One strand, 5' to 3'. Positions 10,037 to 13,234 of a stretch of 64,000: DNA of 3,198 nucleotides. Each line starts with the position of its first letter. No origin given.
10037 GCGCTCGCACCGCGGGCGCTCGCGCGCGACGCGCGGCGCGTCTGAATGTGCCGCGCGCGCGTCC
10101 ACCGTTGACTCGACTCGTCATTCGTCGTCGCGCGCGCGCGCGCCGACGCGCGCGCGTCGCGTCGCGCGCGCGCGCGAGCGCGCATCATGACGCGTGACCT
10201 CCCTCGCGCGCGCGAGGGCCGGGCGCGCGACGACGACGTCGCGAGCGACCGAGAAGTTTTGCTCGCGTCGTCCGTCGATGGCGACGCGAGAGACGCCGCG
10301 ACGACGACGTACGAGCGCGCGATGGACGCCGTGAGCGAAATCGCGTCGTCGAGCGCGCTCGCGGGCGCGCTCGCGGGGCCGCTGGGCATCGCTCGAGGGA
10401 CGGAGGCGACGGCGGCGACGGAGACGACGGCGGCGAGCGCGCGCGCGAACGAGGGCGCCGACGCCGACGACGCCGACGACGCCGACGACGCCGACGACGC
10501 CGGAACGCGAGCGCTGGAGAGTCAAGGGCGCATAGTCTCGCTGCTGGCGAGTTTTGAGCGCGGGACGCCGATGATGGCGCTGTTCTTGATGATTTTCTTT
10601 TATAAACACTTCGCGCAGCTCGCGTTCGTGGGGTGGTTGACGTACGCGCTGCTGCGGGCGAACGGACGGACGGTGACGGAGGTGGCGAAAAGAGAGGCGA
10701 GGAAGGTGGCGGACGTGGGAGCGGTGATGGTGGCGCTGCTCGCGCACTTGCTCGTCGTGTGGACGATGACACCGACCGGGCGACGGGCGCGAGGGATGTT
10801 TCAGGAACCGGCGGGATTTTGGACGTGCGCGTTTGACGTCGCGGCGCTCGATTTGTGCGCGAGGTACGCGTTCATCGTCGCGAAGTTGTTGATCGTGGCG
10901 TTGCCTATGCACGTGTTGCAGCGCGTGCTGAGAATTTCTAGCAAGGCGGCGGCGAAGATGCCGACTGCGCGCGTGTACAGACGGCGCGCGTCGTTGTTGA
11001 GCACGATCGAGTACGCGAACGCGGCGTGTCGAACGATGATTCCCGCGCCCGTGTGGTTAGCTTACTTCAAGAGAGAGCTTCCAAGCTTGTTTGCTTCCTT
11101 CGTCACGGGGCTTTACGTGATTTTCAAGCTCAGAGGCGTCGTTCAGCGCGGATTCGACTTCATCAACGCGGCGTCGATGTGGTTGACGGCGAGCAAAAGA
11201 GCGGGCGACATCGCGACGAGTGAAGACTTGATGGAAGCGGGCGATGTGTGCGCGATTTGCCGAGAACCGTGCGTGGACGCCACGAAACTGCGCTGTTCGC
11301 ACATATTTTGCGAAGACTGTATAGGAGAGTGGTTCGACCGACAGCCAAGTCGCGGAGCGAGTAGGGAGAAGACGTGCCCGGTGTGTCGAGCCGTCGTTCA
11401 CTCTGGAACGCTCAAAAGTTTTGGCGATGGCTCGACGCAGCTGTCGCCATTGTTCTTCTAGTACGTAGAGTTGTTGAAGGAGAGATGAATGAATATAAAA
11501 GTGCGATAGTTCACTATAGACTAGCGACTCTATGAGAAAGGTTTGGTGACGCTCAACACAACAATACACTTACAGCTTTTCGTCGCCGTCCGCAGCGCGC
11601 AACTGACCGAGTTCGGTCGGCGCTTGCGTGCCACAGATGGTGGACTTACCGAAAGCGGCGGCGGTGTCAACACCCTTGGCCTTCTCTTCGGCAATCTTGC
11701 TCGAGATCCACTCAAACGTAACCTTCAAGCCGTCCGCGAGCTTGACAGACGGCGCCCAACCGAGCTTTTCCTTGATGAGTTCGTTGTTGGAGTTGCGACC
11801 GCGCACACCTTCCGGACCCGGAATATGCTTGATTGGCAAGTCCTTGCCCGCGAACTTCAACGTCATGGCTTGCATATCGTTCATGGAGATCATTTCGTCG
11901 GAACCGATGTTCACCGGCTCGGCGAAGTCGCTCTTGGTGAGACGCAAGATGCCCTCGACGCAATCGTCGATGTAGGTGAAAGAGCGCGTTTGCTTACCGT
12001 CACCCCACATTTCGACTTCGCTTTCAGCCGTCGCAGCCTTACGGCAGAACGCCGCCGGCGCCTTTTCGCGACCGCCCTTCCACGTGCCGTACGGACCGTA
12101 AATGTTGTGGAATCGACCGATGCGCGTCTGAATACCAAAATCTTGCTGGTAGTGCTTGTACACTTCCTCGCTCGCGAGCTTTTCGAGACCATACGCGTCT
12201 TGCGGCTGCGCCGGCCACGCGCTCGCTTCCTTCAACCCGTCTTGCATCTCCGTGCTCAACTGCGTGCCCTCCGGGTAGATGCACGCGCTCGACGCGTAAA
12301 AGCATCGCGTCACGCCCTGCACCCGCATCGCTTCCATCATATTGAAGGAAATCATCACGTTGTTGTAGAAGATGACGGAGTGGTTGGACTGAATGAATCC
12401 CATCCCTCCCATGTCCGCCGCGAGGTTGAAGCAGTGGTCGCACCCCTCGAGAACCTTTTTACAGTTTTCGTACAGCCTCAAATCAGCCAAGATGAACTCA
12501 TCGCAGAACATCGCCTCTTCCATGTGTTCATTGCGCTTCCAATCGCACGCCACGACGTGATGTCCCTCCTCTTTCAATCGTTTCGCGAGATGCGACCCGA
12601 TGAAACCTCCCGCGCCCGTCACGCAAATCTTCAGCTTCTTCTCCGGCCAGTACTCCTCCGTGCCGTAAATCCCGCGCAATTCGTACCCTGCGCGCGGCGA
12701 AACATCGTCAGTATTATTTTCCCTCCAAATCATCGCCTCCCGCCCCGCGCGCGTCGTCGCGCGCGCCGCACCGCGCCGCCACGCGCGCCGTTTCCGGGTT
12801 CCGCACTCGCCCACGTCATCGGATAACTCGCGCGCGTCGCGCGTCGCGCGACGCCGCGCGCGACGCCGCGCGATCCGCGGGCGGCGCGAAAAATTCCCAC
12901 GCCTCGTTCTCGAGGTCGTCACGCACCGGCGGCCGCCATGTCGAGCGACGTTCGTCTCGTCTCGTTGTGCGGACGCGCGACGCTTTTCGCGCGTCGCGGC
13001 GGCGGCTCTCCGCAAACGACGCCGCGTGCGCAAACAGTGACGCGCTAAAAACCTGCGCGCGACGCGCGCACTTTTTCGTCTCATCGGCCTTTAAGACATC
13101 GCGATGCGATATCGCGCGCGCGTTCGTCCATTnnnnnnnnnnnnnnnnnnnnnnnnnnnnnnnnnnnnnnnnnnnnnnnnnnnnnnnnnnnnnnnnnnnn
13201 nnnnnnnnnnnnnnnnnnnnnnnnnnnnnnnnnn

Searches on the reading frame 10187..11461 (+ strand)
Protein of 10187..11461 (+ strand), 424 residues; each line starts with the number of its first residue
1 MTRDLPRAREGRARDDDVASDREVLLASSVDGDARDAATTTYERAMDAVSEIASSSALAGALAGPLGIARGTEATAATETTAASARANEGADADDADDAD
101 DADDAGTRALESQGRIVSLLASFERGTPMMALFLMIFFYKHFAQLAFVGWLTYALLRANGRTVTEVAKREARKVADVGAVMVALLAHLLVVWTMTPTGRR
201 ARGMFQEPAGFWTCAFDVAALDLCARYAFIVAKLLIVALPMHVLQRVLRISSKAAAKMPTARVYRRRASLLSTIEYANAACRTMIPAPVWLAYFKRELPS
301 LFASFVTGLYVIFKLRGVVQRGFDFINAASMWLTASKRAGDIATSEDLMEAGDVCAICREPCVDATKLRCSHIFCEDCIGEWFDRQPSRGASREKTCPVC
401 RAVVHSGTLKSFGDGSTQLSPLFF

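Call 28: search_protein_families(library=pfam, proteins=[window:10187-11461:+], max_evalue=0.001)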
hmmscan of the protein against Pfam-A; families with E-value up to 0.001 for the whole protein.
window:10187-11461:+ (424 aa): 6 families
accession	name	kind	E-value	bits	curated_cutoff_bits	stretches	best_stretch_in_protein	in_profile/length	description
PF13639.12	zf-RING_2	-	5.9e-08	33.3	27.3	1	354-401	2-44/44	Ring finger domain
PF00097.31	zf-C3HC4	-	1.8e-07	31.3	21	1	355-400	1-40/40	Zinc finger, C3HC4 type (RING finger)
PF13920.12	zf-C3HC4_3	-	1.7e-06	28.2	27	1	353-405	3-47/49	Zinc finger, C3HC4 type (RING finger)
PF13445.12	zf-RING_UBOX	-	7.3e-06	26.3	25.2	1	355-398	1-39/39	RING-type zinc-finger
PF14634.12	zf-RING_5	-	6.4e-05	23.3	27.9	1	355-401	2-42/43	zinc-RING finger domain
PF24921.1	RING_XB3-XBAT31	-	0.00027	21.4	50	1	354-404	1-55/57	E3 ubiquitin-protein ligase XB3/XBAT31 RING finger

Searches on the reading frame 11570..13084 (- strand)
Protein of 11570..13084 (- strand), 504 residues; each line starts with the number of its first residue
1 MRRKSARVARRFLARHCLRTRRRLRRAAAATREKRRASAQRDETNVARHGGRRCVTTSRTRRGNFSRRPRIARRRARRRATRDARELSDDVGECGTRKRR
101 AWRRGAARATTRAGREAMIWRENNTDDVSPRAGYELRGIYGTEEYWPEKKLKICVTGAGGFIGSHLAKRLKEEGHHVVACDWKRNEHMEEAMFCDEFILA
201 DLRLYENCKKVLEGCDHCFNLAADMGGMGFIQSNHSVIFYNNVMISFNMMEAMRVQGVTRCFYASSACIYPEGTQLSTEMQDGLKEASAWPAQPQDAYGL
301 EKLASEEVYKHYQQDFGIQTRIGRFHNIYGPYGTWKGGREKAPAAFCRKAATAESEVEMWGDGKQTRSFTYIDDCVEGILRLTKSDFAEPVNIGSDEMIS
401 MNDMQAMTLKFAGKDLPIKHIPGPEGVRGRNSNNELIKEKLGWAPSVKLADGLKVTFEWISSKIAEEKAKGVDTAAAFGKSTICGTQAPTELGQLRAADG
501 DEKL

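Call 28: search_protein_families(library=pfam, proteins=[window:11570-13084:-], max_evalue=0.001)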
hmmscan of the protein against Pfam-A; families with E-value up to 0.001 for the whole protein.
window:11570-13084:- (504 aa): 8 families
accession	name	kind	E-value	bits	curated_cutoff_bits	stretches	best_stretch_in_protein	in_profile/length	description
PF01370.27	Epimerase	-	8.5e-49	166.6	20.9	1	153-394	1-240/240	NAD dependent epimerase/dehydratase family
PF16363.11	GDP_Man_Dehyd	-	1.4e-30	107.4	27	1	155-454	2-330/332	GDP-mannose 4,6 dehydratase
PF01073.25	3Beta_HSD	-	1.7e-10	40.9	22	1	155-372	2-218/280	3-beta hydroxysteroid dehydrogenase/isomerase family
PF13460.12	NAD_binding_10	-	2.8e-07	31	27.2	1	157-277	1-109/184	NAD(P)H-binding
PF02719.21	Polysacc_synt_2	-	1.5e-05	24.8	20.2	1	153-265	1-127/293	Polysaccharide biosynthesis protein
PF04321.23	RmlD_sub_bind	-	3.2e-05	23.6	27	0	152-184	2-34/287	RmlD substrate binding domain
PF00106.31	adh_short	-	7.7e-05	22.7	26.6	1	153-215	3-71/195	short chain dehydrogenase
PF07993.18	NAD_binding_4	-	0.00038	20.1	20.1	0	207-330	81-209/258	Male sterility protein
